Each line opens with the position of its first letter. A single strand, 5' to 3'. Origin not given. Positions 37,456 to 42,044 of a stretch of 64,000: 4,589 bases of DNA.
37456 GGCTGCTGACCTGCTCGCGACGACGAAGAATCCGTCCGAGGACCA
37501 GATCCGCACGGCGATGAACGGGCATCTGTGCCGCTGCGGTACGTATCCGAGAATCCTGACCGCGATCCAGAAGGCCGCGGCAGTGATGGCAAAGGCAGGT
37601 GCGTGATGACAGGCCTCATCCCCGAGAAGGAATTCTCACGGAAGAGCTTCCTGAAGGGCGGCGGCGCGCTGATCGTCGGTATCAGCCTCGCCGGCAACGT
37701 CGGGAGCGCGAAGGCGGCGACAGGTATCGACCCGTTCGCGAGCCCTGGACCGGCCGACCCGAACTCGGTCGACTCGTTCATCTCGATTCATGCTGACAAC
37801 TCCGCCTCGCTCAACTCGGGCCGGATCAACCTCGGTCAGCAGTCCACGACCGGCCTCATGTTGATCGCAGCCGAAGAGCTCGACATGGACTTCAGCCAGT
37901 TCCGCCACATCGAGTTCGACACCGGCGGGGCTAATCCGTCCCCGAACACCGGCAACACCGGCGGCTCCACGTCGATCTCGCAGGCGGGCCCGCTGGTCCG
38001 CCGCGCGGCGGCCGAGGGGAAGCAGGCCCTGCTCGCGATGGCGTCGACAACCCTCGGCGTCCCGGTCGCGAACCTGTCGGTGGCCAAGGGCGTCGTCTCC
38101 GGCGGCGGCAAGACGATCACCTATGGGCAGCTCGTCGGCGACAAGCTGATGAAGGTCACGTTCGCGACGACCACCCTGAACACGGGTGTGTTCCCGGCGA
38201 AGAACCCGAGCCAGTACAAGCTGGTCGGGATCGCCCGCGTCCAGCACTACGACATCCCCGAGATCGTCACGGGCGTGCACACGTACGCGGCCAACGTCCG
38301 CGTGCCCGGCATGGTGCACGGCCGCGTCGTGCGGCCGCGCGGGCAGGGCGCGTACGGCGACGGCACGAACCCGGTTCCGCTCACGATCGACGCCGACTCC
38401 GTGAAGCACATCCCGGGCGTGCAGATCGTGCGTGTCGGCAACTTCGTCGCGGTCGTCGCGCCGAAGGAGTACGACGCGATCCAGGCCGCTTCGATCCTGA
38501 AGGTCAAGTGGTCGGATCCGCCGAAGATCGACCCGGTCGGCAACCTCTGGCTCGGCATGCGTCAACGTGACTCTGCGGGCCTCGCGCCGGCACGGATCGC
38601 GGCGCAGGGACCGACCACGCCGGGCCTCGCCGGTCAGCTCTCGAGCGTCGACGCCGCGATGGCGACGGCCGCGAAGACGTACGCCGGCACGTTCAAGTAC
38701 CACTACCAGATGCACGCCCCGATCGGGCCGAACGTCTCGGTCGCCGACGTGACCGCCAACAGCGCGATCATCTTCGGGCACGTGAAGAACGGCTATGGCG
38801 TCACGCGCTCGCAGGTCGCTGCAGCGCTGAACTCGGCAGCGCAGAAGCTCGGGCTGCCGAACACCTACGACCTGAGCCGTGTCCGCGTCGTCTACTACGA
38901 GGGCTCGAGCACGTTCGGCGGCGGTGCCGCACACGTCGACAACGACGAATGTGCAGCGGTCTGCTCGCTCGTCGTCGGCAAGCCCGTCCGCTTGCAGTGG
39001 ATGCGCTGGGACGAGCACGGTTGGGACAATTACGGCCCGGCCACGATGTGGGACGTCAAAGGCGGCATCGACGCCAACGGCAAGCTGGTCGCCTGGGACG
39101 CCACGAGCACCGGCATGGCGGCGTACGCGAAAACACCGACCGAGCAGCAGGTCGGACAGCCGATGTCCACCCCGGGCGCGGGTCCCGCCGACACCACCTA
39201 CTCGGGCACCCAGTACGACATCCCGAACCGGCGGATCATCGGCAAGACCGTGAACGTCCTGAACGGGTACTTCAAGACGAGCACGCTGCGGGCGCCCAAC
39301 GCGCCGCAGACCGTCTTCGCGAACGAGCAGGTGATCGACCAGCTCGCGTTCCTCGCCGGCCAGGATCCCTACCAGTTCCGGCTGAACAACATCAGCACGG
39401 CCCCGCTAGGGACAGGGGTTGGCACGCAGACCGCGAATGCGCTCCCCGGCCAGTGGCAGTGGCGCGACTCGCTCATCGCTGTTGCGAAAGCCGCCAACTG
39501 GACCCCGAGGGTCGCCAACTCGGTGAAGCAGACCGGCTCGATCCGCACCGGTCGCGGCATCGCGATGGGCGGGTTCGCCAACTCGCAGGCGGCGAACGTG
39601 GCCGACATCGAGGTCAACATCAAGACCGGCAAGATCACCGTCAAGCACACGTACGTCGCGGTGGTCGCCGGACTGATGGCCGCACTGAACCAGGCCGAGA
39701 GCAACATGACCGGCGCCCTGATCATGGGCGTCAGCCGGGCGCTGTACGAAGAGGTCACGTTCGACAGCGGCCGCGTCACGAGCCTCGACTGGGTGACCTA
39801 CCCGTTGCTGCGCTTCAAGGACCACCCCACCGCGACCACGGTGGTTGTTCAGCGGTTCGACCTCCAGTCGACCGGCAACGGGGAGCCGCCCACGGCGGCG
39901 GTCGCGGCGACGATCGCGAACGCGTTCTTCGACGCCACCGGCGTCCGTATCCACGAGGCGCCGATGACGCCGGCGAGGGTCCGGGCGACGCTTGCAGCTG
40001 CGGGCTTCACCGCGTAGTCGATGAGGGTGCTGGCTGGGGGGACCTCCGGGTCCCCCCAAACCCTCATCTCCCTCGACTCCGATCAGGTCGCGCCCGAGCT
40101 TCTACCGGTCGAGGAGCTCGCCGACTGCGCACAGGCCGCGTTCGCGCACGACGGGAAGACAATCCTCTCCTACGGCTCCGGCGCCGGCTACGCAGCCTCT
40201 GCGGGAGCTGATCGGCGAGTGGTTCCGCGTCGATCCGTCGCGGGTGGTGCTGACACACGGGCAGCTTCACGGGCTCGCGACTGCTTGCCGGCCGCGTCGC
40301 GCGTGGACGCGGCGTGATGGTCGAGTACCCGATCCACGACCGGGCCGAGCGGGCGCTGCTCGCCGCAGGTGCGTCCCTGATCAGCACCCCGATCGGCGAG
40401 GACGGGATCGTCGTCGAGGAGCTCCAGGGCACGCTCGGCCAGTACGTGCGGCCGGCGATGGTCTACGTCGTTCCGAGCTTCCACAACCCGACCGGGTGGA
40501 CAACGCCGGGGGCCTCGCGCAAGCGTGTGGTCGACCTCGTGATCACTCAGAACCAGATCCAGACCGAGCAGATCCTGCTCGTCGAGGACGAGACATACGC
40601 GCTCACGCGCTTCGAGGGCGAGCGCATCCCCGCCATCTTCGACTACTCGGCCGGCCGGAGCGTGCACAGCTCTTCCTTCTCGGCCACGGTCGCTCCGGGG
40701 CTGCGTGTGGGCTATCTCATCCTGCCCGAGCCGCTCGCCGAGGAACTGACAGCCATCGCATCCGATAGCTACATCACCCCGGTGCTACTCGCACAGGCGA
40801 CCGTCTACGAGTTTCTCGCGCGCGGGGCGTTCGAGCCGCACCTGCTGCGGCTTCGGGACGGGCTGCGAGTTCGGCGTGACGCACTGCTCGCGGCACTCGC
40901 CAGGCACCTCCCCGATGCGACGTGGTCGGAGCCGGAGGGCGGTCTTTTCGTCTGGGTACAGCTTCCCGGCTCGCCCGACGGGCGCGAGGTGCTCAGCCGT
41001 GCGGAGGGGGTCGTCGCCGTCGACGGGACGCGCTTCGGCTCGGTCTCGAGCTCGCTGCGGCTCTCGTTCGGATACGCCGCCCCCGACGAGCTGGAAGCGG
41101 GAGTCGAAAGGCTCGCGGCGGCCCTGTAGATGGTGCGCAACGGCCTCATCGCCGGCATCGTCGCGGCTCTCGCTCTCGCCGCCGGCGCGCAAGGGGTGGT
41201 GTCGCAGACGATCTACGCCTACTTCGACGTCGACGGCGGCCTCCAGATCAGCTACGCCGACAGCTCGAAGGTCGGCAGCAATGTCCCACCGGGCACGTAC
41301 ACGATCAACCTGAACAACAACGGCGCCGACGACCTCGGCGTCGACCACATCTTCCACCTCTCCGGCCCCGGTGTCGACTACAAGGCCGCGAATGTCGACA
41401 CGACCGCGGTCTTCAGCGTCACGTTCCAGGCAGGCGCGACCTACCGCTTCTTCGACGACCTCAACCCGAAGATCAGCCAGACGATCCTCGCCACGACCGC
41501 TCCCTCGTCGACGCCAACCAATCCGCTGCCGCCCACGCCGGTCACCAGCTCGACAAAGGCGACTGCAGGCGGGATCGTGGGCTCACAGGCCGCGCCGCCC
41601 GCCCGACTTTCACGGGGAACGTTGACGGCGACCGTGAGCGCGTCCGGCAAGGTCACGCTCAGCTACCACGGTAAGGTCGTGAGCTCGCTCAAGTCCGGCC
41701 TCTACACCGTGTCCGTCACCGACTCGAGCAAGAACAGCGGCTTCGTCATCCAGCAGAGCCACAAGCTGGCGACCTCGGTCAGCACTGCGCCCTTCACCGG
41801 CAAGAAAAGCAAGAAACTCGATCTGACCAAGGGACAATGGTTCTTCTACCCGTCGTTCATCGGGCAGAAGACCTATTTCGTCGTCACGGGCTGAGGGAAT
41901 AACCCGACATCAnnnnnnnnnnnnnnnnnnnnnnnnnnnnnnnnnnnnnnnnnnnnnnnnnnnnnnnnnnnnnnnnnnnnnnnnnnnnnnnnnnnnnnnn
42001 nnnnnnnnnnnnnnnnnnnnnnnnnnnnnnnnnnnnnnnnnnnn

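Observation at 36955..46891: Two IorAB-type operon copies: protein-identical flanks about 9% diverged at DNA level, but a half-diverged and broken core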

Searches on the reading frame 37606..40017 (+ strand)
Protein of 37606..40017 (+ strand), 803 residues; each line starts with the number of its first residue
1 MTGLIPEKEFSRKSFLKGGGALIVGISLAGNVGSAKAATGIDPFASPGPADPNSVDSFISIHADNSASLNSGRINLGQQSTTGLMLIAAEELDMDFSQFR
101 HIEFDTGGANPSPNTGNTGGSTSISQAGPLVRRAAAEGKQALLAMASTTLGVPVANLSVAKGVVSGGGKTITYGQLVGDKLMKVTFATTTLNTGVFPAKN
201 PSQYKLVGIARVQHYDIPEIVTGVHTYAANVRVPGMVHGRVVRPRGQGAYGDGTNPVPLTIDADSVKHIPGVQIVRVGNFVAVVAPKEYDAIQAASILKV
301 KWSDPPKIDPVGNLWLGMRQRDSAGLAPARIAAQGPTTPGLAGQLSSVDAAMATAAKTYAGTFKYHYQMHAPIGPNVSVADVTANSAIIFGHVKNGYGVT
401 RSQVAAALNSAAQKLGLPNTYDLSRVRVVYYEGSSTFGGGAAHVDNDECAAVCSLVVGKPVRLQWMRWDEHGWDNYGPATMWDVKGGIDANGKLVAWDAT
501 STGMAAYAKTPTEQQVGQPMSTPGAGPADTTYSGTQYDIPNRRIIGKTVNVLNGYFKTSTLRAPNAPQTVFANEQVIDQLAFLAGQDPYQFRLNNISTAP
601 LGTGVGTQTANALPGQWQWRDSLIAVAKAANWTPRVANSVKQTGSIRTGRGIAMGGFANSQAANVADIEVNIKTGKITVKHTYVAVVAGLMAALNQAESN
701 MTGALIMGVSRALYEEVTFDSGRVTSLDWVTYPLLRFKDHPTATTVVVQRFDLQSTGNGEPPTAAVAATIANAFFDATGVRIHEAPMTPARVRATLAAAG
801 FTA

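Call 6: search_protein_families(library=pfam, proteins=[window:37606-40017:+], max_evalue=0.01)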
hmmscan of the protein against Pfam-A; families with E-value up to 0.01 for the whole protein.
window:37606-40017:+ (803 aa): 2 families
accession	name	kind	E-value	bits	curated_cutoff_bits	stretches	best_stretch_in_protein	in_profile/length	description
PF20256.3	MoCoBD_2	-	8.9e-28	98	27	2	48-182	41-172/283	Molybdopterin cofactor-binding domain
PF02738.23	MoCoBD_1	-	3.6e-20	72.5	27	1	347-596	17-244/244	Molybdopterin cofactor-binding domain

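Call 37: find_encoding_contigs(protein=window:37606-40017:+, flank=10000, max_places=4)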
Protein window:37606-40017:+ (803 aa): no gene with exactly this product is on record in the collection.

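Call 61: search_protein_families(library=ncbifam, proteins=[window:37606-40017:+], max_evalue=0.01)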
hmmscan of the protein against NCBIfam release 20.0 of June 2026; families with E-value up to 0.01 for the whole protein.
window:37606-40017:+ (803 aa): 11 families
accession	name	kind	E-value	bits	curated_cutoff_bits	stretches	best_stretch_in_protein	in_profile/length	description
NF043082.1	XdhA_XDHase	equivalog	1.4e-38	132.5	780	3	660-800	610-756/758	xanthine dehydrogenase subunit XdhA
TIGR03194.1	4hydrxCoA_A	equivalog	1e-33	116.7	994.55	3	650-794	595-744/746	4-hydroxybenzoyl-CoA reductase subunit alpha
NF007426.0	PRK09970.1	equivalog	1.2e-33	116.2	916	2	661-801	614-760/761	xanthine dehydrogenase molybdenum-binding subunit XdhA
NF045668.1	pterin_aldehy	equivalog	1.2e-30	106.3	1100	2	350-658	344-622/905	molybdopterin-dependent aldehyde oxidoreductase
NF041671.1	peri_hyde_PaoC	equivalog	9.2e-21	73.9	1180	2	660-795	588-730/735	aldehyde oxidoreductase molybdenum-binding subunit PaoC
TIGR03196.1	pucD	equivalog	3.6e-20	71.9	783.65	3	412-598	210-379/763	xanthine dehydrogenase subunit D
TIGR02965.1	xanthine_xdhB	equivalog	2.1e-15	56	849.5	2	54-179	447-569/758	xanthine dehydrogenase molybdopterin binding subunit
NF041018.1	glyceraldDH_alpha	equivalog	2.2e-14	52.8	790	2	664-791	608-739/741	glyceraldehyde dehydrogenase subunit alpha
TIGR03311.1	Se_dep_XDH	equivalog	3.5e-13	48.5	830.45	1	347-596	316-540/848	selenium-dependent xanthine dehydrogenase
NF040766.1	CODH_aero_grp5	exception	2.9e-12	45.6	950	2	657-791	643-780/785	aerobic carbon-monoxide dehydrogenase large subunit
TIGR03313.1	Se_sel_red_Mo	hypoth_equivalog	1.3e-09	36.3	1101.9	1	653-796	800-949/951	molybdopterin-dependent oxidoreductase Mo/Fe-S-binding subunit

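Call 62: search_solved_structures(query=window:37606-40017:+, max_evalue=0.00001)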
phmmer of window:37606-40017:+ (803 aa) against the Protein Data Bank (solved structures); distinct sequences matched with E-value up to 0.00001: 11.
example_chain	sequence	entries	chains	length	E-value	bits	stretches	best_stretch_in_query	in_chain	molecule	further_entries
8gy3_C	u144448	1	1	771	2.2e-43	152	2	438-796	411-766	Large subunit of aldehyde dehydrogenase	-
5g5h_C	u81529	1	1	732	3.6e-15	58.7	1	661-790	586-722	Aldehyde oxidoreductase molybdenum-binding subunit PaoC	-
5g5g_C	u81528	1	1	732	6.5e-15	57.9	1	661-790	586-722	PUTATIVE XANTHINE DEHYDROGENASE YAGS FAD-BINDING SUBUNIT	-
3hrd_B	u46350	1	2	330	9.9e-15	57.3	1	51-178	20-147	Nicotinate dehydrogenase medium molybdopterin subunit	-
1sij_A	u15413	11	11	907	1.8e-14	56.4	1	352-596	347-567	Aldehyde oxidoreductase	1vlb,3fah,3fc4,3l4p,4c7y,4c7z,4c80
5y6q_C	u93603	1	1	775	4e-11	45.4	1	658-789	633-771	Aldehyde oxidase large subunit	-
1rm6_A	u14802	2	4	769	9.2e-11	44.2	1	650-798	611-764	4-hydroxybenzoyl-CoA reductase alpha subunit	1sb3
1dgj_A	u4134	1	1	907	7.4e-10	41.2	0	361-597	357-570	ALDEHYDE OXIDOREDUCTASE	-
1jro_B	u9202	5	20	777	2.1e-07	33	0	53-182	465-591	xanthine dehydrogenase, chain B | XANTHINE DEHYDROGENASE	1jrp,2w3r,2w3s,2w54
2w55_B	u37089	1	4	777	2.2e-07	33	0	53-182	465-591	XANTHINE DEHYDROGENASE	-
7dqx_A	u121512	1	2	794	7.9e-06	27.8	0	665-792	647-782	6-hydroxypseudooxynicotine dehydrogenase complex subunit gamma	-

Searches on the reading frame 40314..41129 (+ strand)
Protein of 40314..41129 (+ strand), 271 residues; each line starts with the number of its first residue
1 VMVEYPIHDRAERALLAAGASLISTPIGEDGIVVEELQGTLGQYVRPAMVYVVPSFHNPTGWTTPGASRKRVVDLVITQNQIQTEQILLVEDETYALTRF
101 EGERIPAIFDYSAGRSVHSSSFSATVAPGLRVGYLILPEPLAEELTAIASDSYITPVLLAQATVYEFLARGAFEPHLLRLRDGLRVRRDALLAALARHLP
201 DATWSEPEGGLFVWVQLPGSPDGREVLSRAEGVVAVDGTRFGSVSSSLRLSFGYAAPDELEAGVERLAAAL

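Call 6: search_protein_families(library=pfam, proteins=[window:40314-41129:+], max_evalue=0.01)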
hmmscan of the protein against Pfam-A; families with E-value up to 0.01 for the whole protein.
window:40314-41129:+ (271 aa): 2 families
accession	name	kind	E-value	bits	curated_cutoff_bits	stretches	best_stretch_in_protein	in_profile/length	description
PF00155.27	Aminotran_1_2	-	2.3e-17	63.7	19.7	1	14-267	107-361/361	Aminotransferase class I and II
PF12897.13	Asp_aminotransf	-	0.00048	19.5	27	1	1-215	127-347/421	Aspartate amino-transferase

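Call 61: search_protein_families(library=ncbifam, proteins=[window:40314-41129:+], max_evalue=0.01)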
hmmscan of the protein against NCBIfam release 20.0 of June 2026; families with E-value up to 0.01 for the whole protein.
window:40314-41129:+ (271 aa): 37 families (the best 25 are shown)
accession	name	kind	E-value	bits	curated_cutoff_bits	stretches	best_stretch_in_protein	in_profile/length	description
NF052282.1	PLP_TF_PdxR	equivalog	5.1e-43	147.8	320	1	2-267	184-447/448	MocR-like pyridoxine biosynthesis transcription factor PdxR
NF052290.2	MocR_like_YczR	exception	3.5e-39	134.8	487.4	1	2-270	191-457/458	MocR-like transcription factor YczR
TIGR04461.1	endura_MppQ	equivalog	2.4e-37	128.9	540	1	36-270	143-379/392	enduracididine biosynthesis enzyme MppQ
NF052281.1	rhizopine_MocR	equivalog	9.8e-27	93.7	650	1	2-267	214-475/479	rhizopine catabolism transcriptional regulator MocR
NF052286.1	ecto_TF_EhuR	exception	3.9e-21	75.1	480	1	21-269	205-447/458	MocR-like ectoine utilization transcription factor EhuR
NF041364.1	GntC_guanitoxin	equivalog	1.1e-20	73.9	415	1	49-268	138-354/356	guanitoxin biosynthesis PLP-dependent (S)-gamma-hydroxy-L-arginine cyclodehydratase GntC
NF052285.1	GABA_TF_GabR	exception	2.2e-19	69.6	600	1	3-231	185-405/456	MocR-like transcriptional regulator GabR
NF004770.0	PRK06108.1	subfamily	7.9e-17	61.1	422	1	51-270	174-391/396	pyridoxal phosphate-dependent aminotransferase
TIGR03947.1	viomycin_VioD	equivalog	1.9e-15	56.6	390.9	1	44-271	138-359/359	capreomycidine synthase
NF005305.0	PRK06836.1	equivalog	2.5e-13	50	376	1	50-253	173-374/396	pyridoxal phosphate-dependent aminotransferase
NF004621.0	PRK05957.1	equivalog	1.9e-11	43.3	498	1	48-270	163-382/389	pyridoxal phosphate-dependent aminotransferase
NF005601.0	PRK07337.1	equivalog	1.3e-10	41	496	1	53-269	174-390/394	pyridoxal phosphate-dependent aminotransferase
NF006514.0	PRK08960.1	equivalog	2.5e-10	39.7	554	1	50-271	168-385/388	pyridoxal phosphate-dependent aminotransferase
NF006967.0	PRK09440.1-5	equivalog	1.1e-09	37.6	402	1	80-269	211-413/424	valine--pyruvate transaminase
NF006229.0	PRK08361.1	equivalog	5.6e-09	35.5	624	1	18-270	137-387/391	aspartate aminotransferase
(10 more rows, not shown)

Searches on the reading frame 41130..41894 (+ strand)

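Call 6: search_protein_families(library=pfam, proteins=[window:41130-41894:+], max_evalue=0.01)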
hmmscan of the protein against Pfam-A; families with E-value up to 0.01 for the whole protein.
window:41130-41894:+ (254 aa): 1 family
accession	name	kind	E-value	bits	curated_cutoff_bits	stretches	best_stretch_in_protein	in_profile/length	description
PF13860.13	FlgD_ig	-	0.0042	17.5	27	0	164-200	39-77/79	FlgD Ig-like domain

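Call 61: search_protein_families(library=ncbifam, proteins=[window:41130-41894:+], max_evalue=0.01)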
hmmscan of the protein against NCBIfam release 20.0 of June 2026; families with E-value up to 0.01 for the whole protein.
window:41130-41894:+ (254 aa): 1 family
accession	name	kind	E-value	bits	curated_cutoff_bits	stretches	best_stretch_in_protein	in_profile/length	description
NF005176.1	PRK06655.1-1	equivalog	0.008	16.1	230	0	21-64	107-150/197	flagellar hook assembly protein FlgD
